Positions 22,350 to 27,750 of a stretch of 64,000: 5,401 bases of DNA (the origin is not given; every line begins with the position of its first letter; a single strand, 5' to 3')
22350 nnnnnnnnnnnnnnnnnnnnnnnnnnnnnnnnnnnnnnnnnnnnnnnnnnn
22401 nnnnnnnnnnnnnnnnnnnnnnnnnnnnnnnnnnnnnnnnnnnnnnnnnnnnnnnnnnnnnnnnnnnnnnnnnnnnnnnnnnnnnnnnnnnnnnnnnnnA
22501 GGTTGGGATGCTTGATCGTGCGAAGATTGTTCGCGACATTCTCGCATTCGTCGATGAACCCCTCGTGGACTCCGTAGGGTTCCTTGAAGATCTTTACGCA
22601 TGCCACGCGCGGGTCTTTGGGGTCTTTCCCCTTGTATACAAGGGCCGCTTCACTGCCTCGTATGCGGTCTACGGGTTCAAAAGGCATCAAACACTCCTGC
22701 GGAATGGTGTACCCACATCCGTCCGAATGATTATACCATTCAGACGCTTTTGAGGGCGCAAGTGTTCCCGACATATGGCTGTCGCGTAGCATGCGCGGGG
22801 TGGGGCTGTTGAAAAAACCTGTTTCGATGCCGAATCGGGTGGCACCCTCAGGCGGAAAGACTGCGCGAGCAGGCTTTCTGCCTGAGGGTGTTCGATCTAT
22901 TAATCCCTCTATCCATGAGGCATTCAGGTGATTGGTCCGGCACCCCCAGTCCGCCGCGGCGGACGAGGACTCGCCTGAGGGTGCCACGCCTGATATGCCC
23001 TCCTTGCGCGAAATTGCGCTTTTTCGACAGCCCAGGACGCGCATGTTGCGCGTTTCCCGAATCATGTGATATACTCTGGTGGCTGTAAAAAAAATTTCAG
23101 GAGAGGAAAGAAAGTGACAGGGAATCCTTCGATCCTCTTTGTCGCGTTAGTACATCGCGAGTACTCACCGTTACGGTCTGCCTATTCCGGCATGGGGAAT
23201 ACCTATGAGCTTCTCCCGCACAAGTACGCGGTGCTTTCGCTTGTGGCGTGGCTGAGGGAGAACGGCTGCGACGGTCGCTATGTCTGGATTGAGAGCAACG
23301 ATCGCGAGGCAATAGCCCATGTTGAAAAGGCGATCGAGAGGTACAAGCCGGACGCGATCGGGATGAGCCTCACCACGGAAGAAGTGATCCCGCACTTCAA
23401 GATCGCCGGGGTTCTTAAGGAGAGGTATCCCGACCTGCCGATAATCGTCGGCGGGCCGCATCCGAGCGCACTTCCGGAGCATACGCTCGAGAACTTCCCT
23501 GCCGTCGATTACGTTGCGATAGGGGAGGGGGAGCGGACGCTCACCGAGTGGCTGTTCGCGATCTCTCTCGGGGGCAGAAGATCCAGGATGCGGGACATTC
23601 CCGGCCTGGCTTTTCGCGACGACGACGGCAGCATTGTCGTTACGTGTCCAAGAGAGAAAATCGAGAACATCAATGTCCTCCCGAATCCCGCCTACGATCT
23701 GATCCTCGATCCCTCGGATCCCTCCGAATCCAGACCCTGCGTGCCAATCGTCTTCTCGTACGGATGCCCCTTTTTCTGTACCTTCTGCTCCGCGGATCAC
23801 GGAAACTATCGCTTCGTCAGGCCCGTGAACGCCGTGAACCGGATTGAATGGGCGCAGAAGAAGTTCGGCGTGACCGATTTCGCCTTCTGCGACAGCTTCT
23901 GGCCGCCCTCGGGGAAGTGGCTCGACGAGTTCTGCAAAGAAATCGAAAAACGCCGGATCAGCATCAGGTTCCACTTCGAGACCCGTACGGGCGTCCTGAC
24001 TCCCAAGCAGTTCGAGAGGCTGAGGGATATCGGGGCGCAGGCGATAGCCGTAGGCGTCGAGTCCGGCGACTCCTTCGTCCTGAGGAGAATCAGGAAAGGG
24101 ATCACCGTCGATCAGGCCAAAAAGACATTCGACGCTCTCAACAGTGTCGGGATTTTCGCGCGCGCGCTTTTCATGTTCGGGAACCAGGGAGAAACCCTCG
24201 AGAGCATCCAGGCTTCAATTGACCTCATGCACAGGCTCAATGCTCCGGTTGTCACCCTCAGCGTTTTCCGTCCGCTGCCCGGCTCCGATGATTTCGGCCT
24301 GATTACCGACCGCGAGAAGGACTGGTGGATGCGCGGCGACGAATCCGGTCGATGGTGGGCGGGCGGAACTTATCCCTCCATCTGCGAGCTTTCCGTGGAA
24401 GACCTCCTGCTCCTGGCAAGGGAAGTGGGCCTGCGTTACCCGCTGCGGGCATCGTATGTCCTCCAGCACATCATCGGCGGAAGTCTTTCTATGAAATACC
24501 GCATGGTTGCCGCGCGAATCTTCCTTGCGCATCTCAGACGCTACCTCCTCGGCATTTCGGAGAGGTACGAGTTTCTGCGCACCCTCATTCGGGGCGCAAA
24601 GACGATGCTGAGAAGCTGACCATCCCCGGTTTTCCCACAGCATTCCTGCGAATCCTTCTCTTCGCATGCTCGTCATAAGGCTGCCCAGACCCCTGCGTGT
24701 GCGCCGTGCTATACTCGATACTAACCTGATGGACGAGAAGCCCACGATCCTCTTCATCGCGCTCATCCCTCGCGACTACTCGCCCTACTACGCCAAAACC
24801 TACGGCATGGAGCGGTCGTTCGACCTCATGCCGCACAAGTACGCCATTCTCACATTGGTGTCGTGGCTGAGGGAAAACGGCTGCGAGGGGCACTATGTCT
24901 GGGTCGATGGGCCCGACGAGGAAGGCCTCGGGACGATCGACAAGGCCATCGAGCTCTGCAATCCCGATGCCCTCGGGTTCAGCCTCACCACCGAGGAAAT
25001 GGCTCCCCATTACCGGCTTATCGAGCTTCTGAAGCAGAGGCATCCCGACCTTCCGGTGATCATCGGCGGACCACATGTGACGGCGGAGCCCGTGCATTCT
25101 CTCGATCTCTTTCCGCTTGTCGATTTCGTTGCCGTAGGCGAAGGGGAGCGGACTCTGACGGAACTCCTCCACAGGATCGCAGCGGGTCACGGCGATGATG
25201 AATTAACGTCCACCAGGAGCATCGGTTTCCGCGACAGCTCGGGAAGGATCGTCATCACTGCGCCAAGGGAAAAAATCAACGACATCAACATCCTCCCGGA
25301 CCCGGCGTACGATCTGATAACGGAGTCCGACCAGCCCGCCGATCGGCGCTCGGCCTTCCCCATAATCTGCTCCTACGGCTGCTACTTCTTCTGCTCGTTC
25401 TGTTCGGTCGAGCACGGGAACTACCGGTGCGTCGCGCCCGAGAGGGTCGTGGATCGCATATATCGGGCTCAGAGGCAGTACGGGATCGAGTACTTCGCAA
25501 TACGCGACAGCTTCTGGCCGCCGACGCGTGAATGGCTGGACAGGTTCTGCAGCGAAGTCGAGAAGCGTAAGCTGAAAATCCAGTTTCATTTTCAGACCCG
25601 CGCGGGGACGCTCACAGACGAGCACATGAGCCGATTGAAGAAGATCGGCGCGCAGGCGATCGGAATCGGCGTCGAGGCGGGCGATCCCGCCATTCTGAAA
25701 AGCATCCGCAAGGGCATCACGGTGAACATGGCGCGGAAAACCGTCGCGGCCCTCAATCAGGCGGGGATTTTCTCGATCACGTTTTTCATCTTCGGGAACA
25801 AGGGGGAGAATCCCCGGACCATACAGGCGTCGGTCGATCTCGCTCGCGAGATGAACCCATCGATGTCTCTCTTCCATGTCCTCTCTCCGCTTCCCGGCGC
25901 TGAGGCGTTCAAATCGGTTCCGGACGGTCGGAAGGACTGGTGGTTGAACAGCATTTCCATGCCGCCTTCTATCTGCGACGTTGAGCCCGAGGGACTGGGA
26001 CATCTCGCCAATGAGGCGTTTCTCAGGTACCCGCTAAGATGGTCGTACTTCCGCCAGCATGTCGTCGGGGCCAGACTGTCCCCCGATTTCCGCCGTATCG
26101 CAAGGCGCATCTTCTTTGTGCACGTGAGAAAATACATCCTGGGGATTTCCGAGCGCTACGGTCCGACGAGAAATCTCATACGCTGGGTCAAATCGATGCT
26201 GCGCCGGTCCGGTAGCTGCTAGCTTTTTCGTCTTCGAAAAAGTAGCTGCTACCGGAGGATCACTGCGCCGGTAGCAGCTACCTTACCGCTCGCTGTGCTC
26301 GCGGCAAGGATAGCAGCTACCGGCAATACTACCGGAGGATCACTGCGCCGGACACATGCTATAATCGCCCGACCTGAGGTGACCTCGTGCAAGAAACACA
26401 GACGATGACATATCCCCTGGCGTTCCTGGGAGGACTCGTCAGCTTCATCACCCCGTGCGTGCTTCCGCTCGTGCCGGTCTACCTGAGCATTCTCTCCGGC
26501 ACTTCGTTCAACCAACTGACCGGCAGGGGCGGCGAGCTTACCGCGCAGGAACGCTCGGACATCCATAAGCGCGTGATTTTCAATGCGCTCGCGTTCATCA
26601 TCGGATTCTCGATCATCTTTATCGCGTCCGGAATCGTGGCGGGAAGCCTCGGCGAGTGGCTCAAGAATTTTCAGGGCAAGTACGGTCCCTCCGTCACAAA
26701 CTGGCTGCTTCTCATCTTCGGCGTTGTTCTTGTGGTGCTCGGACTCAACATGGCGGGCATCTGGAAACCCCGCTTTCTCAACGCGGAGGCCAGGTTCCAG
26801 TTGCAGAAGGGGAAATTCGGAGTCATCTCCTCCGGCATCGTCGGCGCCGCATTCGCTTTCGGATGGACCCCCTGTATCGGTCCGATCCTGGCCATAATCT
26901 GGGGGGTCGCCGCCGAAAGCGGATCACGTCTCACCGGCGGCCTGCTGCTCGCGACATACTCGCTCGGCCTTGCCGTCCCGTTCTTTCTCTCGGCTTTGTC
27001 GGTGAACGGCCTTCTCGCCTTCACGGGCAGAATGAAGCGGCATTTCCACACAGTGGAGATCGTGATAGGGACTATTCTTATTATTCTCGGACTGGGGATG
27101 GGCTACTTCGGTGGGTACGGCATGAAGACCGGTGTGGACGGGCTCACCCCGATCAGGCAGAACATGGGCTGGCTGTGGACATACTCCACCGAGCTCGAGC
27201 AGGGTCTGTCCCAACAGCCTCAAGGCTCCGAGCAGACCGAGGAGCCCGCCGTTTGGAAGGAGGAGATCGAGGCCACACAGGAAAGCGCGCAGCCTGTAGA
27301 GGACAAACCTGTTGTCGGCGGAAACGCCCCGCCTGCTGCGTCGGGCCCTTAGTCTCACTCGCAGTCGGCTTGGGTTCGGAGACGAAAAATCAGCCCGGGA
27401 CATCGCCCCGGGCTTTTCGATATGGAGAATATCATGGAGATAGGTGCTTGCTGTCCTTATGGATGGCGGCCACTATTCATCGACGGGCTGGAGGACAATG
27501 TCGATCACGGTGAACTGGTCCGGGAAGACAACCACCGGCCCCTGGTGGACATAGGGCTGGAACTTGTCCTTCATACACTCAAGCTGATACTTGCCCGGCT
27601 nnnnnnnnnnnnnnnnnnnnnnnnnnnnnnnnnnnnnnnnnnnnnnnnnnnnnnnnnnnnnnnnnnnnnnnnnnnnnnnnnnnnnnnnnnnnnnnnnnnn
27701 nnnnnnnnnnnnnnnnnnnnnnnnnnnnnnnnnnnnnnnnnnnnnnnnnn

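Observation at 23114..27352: Tandem paralogous B12-binding radical SAM enzymes followed by ccdA, divergent from the pseudokinase scaffold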

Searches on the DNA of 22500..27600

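Call 58: search_rna_families(source=window, start=22500, end=27600, threshold=evalue, max_evalue=1)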
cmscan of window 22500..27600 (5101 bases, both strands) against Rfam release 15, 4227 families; matches with E-value up to 1: 1.
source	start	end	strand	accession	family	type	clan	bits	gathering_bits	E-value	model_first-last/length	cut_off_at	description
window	26264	26325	-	RF04193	mir-51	Gene; miRNA;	-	33.3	70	0.0004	1-62/62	no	mir-51 microRNA precursor family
